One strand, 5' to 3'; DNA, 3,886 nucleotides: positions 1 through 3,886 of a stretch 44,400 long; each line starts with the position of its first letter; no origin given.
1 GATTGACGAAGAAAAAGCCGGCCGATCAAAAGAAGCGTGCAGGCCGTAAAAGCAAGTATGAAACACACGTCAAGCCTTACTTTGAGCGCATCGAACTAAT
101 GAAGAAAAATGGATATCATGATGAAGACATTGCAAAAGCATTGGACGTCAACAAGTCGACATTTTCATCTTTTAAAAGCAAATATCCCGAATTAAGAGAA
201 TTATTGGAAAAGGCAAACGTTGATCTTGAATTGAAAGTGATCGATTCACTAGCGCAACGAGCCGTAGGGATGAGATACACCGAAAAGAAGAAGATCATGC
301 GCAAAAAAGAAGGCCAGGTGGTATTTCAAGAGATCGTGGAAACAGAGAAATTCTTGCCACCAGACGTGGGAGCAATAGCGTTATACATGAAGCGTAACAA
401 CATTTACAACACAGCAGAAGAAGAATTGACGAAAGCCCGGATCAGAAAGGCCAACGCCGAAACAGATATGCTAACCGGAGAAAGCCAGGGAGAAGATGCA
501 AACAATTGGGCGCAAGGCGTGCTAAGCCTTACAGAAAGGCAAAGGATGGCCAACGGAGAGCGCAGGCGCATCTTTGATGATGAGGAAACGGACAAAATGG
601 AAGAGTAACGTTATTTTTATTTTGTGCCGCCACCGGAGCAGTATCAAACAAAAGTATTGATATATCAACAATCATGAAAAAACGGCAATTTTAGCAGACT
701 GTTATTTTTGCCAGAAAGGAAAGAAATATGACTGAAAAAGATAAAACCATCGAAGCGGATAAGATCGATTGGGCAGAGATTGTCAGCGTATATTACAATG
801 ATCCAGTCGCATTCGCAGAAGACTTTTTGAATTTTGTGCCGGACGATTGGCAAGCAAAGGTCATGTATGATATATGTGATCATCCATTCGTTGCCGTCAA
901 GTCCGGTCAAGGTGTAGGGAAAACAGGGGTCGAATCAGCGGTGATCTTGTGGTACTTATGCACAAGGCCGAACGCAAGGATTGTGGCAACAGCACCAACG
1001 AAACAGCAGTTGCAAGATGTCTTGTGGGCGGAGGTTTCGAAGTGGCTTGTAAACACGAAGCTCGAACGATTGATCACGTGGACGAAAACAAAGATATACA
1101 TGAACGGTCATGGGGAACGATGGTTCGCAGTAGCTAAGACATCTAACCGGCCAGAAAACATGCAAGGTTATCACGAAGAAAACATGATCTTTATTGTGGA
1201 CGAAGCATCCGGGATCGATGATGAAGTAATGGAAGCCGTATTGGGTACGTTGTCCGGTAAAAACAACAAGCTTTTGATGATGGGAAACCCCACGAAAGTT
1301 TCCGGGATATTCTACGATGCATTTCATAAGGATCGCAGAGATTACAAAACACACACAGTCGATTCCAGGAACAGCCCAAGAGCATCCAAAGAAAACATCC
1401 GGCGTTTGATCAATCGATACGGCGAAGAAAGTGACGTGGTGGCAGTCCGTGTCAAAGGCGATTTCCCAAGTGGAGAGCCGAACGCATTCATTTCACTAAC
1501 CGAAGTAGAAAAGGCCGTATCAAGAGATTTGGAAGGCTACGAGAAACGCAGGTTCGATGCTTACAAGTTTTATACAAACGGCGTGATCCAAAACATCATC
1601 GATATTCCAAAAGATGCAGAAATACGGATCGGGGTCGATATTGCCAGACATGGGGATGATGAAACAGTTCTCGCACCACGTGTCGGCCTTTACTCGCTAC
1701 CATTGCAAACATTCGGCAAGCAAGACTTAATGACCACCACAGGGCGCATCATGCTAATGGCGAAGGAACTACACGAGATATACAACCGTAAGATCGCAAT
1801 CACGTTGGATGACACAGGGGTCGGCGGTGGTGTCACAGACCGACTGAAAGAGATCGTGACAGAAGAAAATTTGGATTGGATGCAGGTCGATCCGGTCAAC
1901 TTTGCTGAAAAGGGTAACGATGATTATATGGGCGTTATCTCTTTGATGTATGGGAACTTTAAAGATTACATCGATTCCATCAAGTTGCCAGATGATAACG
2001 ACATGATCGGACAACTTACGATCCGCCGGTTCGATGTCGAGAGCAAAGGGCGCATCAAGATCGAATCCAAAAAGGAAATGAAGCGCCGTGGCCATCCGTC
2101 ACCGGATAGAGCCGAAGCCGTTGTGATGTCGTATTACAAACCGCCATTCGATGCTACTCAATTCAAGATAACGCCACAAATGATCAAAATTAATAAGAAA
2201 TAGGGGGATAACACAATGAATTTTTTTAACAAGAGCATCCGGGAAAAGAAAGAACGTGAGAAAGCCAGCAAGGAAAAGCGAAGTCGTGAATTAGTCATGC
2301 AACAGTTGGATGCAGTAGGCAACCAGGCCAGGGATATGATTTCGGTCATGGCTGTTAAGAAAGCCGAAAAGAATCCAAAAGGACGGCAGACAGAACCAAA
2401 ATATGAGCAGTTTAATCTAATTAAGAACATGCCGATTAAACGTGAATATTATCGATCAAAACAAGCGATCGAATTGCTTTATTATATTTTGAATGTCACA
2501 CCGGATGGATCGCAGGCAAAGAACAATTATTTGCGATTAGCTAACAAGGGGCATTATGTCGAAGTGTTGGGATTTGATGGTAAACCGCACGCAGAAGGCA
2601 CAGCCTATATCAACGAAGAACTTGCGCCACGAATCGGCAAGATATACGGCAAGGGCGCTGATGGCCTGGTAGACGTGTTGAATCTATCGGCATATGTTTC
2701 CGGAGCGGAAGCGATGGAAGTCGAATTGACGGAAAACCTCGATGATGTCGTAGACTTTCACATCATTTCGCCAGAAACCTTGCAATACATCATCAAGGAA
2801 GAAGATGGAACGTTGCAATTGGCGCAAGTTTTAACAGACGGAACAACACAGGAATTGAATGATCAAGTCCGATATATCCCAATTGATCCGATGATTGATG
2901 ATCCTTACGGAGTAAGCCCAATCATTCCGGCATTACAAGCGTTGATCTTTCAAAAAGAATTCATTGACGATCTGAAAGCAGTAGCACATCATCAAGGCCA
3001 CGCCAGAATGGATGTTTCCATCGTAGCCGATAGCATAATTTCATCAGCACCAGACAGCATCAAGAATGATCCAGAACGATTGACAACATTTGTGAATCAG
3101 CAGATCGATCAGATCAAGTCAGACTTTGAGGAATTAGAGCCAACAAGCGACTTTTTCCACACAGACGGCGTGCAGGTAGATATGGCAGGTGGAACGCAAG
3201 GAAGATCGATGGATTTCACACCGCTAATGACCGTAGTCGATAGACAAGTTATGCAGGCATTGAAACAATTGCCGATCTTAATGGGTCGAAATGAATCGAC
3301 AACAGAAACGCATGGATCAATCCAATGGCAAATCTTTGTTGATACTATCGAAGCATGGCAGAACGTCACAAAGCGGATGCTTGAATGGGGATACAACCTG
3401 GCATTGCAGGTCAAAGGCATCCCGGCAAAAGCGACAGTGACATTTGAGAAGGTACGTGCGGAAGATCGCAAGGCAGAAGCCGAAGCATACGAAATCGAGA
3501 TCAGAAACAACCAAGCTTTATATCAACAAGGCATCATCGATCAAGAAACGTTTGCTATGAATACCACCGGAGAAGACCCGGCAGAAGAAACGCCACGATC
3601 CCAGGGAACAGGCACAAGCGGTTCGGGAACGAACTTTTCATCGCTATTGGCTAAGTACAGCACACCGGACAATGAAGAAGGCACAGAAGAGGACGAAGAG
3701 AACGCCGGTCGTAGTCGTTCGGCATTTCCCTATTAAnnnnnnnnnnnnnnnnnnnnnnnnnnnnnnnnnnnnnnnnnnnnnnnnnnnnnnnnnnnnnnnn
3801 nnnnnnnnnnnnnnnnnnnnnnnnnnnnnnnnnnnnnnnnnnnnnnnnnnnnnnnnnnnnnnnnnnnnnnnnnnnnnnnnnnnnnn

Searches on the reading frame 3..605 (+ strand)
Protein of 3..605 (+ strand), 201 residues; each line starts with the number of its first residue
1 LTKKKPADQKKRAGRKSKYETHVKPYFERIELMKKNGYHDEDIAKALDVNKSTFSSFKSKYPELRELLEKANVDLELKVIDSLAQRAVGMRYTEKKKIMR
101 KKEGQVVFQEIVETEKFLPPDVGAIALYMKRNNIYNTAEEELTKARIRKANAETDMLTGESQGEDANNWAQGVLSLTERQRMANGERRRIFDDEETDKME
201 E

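Call 30: search_protein_families(library=pfam, max_evalue=1, proteins=[window:3-605:+])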
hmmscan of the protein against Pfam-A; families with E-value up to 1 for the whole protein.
seq(201 aa): 8 families
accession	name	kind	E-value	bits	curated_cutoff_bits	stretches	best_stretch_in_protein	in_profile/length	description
PF16677.11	GP3_package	-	0.0088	16.6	29.4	1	20-86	13-83/105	DNA-packaging protein gp3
PF13384.12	HTH_23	-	0.028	14.7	24.6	1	33-61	14-41/50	Homeodomain-like domain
PF07506.17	RepB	-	0.035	14.6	30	1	33-102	17-91/185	RepB plasmid partitioning protein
PF06056.18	Terminase_5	-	0.054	13.9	20.3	1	36-62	12-38/58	Putative ATPase subunit of terminase (gpP-like)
PF01527.26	HTH_Tnp_1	-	0.063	13.9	24.1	1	15-66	3-52/75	Transposase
PF02796.21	HTH_7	-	0.066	13.8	23.8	1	14-54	1-38/45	Helix-turn-helix domain of resolvase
PF24625.1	DUF7626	-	0.11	12.8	27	1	29-48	8-27/55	Domain of unknown function (DUF7626)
PF13096.11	CENP-P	-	0.11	12.6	25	1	47-106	75-130/177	CENP-A-nucleosome distal (CAD) centromere subunit, CENP-P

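Call 31: search_protein_families(library=phrogs, max_evalue=0.001, proteins=[window:3-605:+])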
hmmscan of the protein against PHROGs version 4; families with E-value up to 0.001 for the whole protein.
seq(201 aa): 4 families
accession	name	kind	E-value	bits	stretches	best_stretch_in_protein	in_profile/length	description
phrog_309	-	head and packaging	7e-25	89.7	1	3-198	122-313/319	terminase small subunit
phrog_7344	-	head and packaging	0.00019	22.7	0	114-156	84-127/161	terminase small subunit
phrog_4102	-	head and packaging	0.00034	21.8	1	9-87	5-91/166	terminase small subunit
phrog_2538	-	head and packaging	0.00078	20.5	0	30-100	11-80/129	terminase small subunit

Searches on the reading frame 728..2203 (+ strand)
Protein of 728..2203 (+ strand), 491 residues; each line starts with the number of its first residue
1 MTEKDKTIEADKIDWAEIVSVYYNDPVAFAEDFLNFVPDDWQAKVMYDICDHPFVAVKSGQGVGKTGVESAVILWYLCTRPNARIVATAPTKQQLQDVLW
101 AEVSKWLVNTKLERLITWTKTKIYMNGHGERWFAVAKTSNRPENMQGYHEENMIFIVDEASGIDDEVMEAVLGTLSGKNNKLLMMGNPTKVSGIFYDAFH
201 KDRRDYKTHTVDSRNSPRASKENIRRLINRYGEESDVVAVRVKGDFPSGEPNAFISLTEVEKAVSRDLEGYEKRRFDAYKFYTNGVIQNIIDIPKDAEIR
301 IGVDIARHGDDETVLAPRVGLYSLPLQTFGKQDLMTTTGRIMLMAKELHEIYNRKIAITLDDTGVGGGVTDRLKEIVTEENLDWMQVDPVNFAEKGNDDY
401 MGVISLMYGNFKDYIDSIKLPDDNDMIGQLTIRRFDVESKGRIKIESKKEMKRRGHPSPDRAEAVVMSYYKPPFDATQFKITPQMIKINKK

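Call 20: find_encoding_contigs(protein=window:728-2203:+, flank=10000, max_places=6)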
Protein window:728-2203:+ (491 aa): 12 contigs read that carry it; 6 places shown.
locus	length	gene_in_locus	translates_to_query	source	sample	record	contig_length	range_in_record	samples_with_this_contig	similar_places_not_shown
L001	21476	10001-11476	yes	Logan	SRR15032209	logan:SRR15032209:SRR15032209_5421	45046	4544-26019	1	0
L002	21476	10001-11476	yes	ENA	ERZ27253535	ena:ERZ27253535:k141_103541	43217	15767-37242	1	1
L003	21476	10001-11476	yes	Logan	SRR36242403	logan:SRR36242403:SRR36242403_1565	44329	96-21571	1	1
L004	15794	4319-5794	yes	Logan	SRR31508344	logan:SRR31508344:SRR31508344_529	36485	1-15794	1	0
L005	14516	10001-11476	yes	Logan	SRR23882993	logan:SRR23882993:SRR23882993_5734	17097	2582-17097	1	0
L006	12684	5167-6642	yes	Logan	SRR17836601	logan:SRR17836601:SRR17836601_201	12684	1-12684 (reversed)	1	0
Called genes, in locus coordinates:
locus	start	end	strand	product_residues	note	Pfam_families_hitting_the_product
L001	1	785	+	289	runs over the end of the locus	PF01695:IstB_IS21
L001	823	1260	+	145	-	-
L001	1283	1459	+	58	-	-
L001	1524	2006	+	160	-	-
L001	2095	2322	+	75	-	-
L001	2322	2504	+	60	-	-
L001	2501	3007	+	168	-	PF03838:RecU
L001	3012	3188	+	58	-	-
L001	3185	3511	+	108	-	-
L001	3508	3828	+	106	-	-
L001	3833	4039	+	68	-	-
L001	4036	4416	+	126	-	-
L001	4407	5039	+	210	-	PF08761:dUTPase_2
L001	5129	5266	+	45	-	-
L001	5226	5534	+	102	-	-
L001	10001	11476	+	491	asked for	PF13245:AAA_19, PF13604:AAA_30 (weak)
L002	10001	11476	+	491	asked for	PF13245:AAA_19, PF13604:AAA_30 (weak)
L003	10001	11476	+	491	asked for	PF13245:AAA_19, PF13604:AAA_30 (weak)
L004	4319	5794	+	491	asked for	PF13245:AAA_19, PF13604:AAA_30 (weak)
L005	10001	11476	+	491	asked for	PF13245:AAA_19, PF13604:AAA_30 (weak)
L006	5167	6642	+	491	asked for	PF13245:AAA_19, PF13604:AAA_30 (weak)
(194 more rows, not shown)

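Call 35: search_dna_similar(query=window:728-2203:+, collection=phages, mode=protein, max_rows=30)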
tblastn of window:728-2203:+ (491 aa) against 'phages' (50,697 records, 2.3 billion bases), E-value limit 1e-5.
Records with a match: 250; places in all: 250; records where one place covers at least 80% of the query: 179.
Best place of each record, by identity: <60% 250.
By first word of the organism name: Escherichia 29; Arthrobacter 29; Streptomyces 22; Clostridium 18; Salmonella 17; Xanthomonas 16; Liberibacter 14; Microbacterium 13; Pseudomonas 12; Caudoviricetes 8; and 33 more.
By host as written in the record: - 32; Arthrobacter sp. ATCC 21022 26; Escherichia coli 10; Streptomyces griseus ATCC 10137 10; Clostridium perfringens 7; Microbacterium paraoxydans NRRL B-14843 7; Xanthomonas albilineans CFBP2523 6; Streptomyces lividans JI 1326 6; and 91 more.
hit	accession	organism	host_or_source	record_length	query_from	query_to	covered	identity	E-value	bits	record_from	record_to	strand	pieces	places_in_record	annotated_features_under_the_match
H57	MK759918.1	Bacillus phage vB_BtS_B83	Bacillus thuringiensis VKM B-83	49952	17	469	92%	55.6%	1e-150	481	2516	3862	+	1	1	terminase large subunit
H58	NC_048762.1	Bacillus phage vB_BtS_B83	Bacillus thuringiensis VKM B-83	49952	17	469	92%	55.6%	1e-150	481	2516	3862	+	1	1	DEAD/DEAH box helicase family protein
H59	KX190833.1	Bacillus phage vB_BtS_BMBtp14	Bacillus thuringiensis BGSC 4AJ1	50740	17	474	93%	52.6%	5e-144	462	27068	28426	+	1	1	terminase B protein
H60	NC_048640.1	Bacillus phage vB_BtS_BMBtp14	Bacillus thuringiensis BGSC 4AJ1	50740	17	474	93%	52.6%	5e-144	462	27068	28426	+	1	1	DEAD/DEAH box helicase family protein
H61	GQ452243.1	Enterococcus phage phiEf11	Enterococcus faecalis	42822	14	472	93%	47.3%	1e-129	420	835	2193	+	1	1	putative phage terminase B protein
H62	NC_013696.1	Enterococcus phage phiEf11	Enterococcus faecalis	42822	14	472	93%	47.3%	1e-129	420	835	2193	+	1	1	DEAD/DEAH box helicase family protein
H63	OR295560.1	Clostridioides phage phiCD508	Clostridioides difficile LCUS 0508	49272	18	469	92%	47.0%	1e-126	412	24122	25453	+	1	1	hypothetical protein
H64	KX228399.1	Clostridium phage CDKM9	Clostridium difficile strain CD105HE1 ...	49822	18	469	92%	47.0%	1e-126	412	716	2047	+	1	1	terminase large subunit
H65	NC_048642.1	Clostridium phage CDKM9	Clostridium difficile strain CD105HE1 ...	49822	18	469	92%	47.0%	1e-126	412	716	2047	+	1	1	DEAD/DEAH box helicase family protein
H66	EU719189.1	Clostridioides phage phiCD27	Clostridioides difficile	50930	18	469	92%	47.0%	1e-126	412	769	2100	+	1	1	putative terminase B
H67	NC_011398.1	Clostridioides phage phiCD27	Clostridioides difficile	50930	18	469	92%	47.0%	1e-126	412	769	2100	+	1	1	putative terminase B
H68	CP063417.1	Parageobacillus phage JGon-2020a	Parageobacillus thermoglucosidasius 23.6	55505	16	473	93%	46.3%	4e-129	419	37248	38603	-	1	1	record has no annotation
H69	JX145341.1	Clostridium phage phiMMP02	Clostridium difficile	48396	18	469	92%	46.8%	8e-127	412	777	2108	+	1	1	terminase large subunit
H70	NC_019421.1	Clostridium phage phiMMP02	Clostridium difficile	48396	18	469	92%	46.8%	8e-127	412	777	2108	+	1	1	DEAD/DEAH box helicase family protein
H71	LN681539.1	Clostridium phage phiCD505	Clostridium difficile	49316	18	469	92%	46.8%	8e-127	412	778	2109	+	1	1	putative terminase B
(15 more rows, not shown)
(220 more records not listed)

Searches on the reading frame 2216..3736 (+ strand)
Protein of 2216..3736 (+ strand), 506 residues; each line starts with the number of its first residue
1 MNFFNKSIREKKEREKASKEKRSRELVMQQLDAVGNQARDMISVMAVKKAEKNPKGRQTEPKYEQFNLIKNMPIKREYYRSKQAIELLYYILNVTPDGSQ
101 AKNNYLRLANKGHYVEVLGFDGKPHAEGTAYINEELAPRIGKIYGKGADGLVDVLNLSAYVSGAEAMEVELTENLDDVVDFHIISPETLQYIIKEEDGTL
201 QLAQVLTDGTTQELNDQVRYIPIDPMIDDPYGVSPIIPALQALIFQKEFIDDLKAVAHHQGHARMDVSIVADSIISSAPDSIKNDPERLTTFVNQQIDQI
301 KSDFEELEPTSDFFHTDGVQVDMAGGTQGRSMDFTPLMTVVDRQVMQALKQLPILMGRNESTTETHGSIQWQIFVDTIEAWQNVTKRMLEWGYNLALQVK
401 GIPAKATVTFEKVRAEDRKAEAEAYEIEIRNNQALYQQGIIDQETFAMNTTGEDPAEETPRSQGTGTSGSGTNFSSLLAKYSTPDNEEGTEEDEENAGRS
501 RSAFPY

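Call 33: find_related_loci(query=window:2216-3736:+, collection=viral_contigs, flank=10000)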
Query window:2216-3736:+ (506 aa) in viral_contigs; peptide patterns used: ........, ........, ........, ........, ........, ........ (x = any residue, [..] = any of these).
13 stretches matched a pattern; 2 encode a relative of the query (tblastn E <= 1e-3); 1 distinct loci.
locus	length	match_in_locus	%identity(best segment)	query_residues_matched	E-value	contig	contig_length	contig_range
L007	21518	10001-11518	99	1-506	0e+0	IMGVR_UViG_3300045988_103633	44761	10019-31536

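Call 37: find_homologous_proteins(query=window:2216-3736:+, max_evalue=1e-20)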
Query window:2216-3736:+ (506 aa): 70 proteins with E <= 1e-20 among 8000 candidates.
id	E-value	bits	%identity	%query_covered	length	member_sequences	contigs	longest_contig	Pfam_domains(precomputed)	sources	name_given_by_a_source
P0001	0.0e+0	1122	99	100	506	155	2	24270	-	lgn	-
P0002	8.4e-270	913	80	100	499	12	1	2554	-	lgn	-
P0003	9.5e-267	903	81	100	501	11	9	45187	-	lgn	-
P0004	1.1e-124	435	50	89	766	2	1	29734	PF04233.20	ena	-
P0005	5.7e-124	433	48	89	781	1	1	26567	PF04233.20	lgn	-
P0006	1.3e-122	428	46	90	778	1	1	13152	PF04233.20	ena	-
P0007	1.2e-120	422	46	91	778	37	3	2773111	PF04233.20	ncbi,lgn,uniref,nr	ncbi:phage minor head protein [Vagococcus fluvialis]|uniref:phage minor head protein n=1 Tax=Vagococ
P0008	5.2e-120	419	47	79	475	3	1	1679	-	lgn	-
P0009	9.8e-120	419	48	89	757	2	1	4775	PF04233.20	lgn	-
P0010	2.1e-119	418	47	84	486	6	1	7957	-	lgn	-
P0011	1.9e-118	414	45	88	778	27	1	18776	PF04233.20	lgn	-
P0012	3.5e-117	410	47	85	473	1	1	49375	PF06074.19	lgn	-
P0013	2.7e-116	407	47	84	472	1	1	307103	PF06074.19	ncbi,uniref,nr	ncbi:phage portal protein family protein [Enterococcus xiangfangensis]|uniref:Phage portal protein n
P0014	1.0e-115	405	48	83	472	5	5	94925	PF06074.19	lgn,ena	-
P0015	1.4e-115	405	44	93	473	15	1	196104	PF06074.19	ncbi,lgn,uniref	ncbi:phage portal protein family protein [Enterococcus hailinensis]|uniref:phage portal protein fami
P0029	6.9e-111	389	47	81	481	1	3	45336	-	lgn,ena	-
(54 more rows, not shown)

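Call 38: find_encoding_contigs(protein=P0003, flank=10000, max_places=8)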
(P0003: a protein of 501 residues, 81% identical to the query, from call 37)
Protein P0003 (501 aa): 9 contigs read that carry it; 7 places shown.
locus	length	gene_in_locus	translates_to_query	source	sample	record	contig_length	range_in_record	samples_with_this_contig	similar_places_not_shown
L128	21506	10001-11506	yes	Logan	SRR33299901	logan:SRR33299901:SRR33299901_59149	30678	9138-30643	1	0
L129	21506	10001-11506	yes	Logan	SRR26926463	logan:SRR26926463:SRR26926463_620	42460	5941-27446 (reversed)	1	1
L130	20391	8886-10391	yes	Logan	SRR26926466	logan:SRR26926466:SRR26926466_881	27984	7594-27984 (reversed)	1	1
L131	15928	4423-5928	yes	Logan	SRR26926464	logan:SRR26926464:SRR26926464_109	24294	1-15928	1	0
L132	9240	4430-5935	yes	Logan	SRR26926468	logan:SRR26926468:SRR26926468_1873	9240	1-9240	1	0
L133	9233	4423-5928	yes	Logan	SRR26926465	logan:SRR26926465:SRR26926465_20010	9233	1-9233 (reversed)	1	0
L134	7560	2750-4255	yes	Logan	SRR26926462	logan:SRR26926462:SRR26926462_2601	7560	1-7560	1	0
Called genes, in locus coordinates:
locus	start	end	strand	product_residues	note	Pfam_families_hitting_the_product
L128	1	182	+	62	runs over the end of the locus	-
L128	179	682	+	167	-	PF03838:RecU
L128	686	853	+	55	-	-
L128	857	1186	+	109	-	-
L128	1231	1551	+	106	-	-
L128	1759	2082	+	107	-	-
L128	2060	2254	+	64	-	-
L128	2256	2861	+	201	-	PF08761:dUTPase_2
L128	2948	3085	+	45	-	-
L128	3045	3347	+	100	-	-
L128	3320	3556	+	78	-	-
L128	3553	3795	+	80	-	-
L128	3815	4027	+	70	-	-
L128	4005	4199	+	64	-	-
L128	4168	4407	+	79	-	-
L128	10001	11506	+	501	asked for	-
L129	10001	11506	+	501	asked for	-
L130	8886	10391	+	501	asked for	-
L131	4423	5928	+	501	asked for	-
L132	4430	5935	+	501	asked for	-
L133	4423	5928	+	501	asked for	-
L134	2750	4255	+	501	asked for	-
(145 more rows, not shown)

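Call 58: find_encoding_contigs(protein=P0029, flank=10000, max_places=2)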
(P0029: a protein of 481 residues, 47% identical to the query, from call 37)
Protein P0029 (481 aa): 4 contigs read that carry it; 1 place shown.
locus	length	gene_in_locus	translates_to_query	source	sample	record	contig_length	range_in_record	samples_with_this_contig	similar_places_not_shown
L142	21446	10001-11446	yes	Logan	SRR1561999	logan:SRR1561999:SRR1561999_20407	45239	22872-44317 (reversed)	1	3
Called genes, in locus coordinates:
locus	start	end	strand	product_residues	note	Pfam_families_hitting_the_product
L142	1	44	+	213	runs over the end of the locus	PF04404:ERF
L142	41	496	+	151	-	PF00436:SSB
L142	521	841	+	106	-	PF01844:HNH (weak)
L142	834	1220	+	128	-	-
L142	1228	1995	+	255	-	PF07261:DnaB_2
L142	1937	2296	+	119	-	-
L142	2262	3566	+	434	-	PF00772:DnaB, PF13481:AAA_25, PF03796:DnaB_C, PF06745:ATPase (weak)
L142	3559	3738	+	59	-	-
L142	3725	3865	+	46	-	-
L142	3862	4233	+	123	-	-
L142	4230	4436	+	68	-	-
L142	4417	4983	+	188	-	PF05063:MT-A70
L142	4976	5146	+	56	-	-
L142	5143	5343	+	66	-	-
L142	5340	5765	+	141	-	PF05866:RusA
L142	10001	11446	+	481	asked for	-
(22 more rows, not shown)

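Call 59: find_encoding_contigs(protein=P0012, flank=10000, max_places=1)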
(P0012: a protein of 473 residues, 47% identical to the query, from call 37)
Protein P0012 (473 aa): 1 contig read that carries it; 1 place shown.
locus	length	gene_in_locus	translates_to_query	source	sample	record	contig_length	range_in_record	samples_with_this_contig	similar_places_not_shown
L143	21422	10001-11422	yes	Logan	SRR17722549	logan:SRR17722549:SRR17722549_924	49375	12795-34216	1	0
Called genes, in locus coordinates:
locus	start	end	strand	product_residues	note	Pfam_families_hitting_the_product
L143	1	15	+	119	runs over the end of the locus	-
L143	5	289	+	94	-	-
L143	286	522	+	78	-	PF01726:LexA_DNA_bind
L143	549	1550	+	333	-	PF02899:Phage_int_SAM_1 (weak), PF13495:Phage_int_SAM_4, PF00589:Phage_integrase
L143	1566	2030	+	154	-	-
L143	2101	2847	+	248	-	-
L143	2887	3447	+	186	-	-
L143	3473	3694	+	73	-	-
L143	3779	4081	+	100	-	-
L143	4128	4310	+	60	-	-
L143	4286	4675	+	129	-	-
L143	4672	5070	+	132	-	-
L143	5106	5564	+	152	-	-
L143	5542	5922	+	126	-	PF09643:YopX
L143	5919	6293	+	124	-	-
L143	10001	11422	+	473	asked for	PF06074:Portal_Mu (weak)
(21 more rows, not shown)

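Call 60: find_encoding_contigs(protein=P0013, flank=10000, max_places=1)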
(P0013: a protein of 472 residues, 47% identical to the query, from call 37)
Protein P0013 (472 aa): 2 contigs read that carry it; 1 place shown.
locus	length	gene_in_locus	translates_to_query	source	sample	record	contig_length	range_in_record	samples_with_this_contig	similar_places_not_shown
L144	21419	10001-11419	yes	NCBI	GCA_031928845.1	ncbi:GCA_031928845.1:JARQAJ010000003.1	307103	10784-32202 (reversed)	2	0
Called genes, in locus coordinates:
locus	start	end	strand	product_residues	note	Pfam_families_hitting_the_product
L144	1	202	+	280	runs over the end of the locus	PF07261:DnaB_2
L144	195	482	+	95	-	-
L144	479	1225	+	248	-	PF04545:Sigma70_r4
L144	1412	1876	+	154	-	-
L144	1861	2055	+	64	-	-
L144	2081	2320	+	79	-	-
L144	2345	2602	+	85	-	-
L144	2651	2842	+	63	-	-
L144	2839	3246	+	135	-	PF09643:YopX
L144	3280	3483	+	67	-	-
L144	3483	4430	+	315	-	PF00589:Phage_integrase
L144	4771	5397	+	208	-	PF07852:DUF1642 (weak)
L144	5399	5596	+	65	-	PF07852:DUF1642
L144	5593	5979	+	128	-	-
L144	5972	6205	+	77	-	-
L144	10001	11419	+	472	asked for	PF06074:Portal_Mu (weak)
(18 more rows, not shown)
